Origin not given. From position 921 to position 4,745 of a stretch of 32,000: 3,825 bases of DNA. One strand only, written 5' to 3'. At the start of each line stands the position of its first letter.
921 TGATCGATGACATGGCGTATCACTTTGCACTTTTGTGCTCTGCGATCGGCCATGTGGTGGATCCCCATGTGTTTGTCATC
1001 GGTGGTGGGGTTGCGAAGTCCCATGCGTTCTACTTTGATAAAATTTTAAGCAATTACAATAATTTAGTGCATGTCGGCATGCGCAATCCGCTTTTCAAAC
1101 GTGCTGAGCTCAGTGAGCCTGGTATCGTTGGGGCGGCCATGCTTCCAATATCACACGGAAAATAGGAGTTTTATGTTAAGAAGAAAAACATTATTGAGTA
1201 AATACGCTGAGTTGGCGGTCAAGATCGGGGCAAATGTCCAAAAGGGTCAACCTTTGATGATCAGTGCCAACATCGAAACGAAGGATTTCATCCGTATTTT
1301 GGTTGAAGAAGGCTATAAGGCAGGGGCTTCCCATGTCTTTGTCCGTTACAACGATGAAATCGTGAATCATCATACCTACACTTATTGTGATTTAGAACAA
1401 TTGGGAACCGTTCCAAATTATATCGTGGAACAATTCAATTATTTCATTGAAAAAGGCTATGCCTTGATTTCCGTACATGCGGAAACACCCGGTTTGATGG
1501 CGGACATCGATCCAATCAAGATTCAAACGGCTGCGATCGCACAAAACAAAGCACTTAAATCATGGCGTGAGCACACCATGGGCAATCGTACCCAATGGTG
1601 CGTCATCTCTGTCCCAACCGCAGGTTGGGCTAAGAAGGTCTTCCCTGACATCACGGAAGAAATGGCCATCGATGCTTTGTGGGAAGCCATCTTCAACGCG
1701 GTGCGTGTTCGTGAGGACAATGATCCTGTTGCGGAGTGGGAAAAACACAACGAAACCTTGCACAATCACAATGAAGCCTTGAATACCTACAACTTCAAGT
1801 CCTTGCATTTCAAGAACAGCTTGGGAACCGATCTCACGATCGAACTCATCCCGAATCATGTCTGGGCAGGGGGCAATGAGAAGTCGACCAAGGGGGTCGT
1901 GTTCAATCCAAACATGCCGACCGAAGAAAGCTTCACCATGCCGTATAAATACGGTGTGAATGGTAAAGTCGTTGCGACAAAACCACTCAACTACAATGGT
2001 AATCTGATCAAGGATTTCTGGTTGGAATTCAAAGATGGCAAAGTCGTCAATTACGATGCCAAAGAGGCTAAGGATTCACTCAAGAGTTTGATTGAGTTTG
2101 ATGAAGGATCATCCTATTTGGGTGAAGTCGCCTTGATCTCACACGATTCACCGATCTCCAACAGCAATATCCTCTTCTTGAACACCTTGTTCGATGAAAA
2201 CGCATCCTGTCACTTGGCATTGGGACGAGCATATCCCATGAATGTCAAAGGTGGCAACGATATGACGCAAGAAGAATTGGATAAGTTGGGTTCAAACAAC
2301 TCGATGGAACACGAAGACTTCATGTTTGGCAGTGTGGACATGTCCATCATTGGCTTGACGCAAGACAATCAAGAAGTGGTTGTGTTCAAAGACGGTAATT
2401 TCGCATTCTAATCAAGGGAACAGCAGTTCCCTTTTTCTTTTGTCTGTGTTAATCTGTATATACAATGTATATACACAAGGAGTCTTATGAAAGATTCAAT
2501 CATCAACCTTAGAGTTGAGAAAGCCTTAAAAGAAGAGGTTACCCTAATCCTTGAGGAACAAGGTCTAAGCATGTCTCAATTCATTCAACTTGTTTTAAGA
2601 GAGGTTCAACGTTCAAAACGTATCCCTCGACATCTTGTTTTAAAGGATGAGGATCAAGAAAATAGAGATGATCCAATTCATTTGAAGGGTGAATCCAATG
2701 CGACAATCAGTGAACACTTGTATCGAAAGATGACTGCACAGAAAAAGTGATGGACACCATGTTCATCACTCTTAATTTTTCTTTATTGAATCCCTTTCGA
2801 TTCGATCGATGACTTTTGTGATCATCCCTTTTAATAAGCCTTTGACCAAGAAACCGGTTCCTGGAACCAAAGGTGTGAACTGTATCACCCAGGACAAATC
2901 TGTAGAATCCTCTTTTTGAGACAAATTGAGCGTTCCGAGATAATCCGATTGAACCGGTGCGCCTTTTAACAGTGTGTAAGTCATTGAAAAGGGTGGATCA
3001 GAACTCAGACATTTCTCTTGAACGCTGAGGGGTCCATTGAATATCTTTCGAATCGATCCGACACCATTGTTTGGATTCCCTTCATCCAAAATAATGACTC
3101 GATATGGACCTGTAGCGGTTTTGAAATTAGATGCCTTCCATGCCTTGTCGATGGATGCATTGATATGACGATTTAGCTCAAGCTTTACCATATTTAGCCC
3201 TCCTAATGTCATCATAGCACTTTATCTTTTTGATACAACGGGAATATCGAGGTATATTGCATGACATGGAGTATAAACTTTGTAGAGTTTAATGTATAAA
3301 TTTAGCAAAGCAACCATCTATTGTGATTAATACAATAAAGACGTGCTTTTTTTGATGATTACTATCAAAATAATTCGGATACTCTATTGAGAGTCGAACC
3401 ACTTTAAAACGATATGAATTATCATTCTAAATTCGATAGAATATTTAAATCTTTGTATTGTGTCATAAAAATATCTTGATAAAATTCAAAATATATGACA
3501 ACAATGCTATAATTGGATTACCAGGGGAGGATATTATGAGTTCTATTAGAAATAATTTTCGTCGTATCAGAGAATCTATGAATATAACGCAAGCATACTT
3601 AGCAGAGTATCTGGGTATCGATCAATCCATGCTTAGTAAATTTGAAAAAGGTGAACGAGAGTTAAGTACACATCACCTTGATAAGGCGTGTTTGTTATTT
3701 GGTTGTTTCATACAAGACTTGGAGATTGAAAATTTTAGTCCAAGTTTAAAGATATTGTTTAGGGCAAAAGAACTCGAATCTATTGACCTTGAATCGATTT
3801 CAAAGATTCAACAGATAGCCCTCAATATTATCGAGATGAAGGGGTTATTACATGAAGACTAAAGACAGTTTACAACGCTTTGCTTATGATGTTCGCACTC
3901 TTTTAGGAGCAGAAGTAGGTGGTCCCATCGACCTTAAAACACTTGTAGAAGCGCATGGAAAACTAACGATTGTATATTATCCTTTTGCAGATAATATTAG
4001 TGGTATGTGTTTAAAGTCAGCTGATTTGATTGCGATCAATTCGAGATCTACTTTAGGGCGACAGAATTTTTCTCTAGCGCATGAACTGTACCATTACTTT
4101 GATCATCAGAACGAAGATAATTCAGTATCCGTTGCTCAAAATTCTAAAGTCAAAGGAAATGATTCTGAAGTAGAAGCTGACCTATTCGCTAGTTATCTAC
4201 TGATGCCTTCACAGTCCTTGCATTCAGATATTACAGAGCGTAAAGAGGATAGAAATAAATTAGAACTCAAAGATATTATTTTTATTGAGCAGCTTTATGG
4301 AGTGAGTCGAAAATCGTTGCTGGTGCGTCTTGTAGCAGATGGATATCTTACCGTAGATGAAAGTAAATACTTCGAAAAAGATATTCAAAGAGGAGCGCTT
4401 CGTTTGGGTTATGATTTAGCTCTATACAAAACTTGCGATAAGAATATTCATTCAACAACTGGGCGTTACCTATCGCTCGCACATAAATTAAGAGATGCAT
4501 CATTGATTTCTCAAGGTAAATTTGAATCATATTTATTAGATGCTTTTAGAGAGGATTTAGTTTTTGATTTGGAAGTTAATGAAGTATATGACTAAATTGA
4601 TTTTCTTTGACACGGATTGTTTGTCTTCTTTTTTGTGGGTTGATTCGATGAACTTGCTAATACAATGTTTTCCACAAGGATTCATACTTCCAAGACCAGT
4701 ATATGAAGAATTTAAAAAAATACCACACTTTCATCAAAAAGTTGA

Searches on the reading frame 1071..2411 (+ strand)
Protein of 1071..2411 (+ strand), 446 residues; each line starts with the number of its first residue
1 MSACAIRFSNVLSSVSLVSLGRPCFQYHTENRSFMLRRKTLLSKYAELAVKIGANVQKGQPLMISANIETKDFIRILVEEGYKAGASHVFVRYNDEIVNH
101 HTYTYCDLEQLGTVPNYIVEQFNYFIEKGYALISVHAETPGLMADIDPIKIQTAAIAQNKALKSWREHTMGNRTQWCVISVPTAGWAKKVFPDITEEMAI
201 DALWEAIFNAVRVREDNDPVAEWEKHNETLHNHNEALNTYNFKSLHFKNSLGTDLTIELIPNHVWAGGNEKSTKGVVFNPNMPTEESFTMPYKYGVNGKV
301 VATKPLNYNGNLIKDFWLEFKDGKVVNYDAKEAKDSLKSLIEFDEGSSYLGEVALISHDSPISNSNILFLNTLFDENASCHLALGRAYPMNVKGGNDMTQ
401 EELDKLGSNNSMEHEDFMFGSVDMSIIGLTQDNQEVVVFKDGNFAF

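Call 73: search_protein_families(library=pfam, proteins=[window:1071-2411:+], max_evalue=0.0001)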
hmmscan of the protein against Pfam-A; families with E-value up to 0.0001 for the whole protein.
window:1071-2411:+ (446 aa): 1 family
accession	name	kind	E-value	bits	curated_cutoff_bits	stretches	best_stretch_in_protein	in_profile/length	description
PF02073.20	Peptidase_M29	-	1.1e-162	542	27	1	40-444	3-406/406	Thermophilic metalloprotease (M29)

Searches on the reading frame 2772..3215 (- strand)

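Call 73: search_protein_families(library=pfam, proteins=[window:2772-3215:-], max_evalue=0.0001)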
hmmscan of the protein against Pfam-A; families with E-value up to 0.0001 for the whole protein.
window:2772-3215:- (147 aa): 1 family
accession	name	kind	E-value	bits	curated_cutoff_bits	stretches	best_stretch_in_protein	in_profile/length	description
PF10604.15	Polyketide_cyc2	-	2.3e-07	31.7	27.4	1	9-141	1-139/142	Polyketide cyclase / dehydrase and lipid transport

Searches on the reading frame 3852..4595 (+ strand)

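Call 73: search_protein_families(library=pfam, proteins=[window:3852-4595:+], max_evalue=0.0001)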
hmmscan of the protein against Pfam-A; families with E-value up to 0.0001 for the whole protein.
window:3852-4595:+ (247 aa): 1 family
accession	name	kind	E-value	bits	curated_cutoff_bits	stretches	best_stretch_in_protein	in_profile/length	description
PF06114.19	Peptidase_M78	-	2.5e-17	63.3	22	1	50-160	19-122/123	IrrE N-terminal-like domain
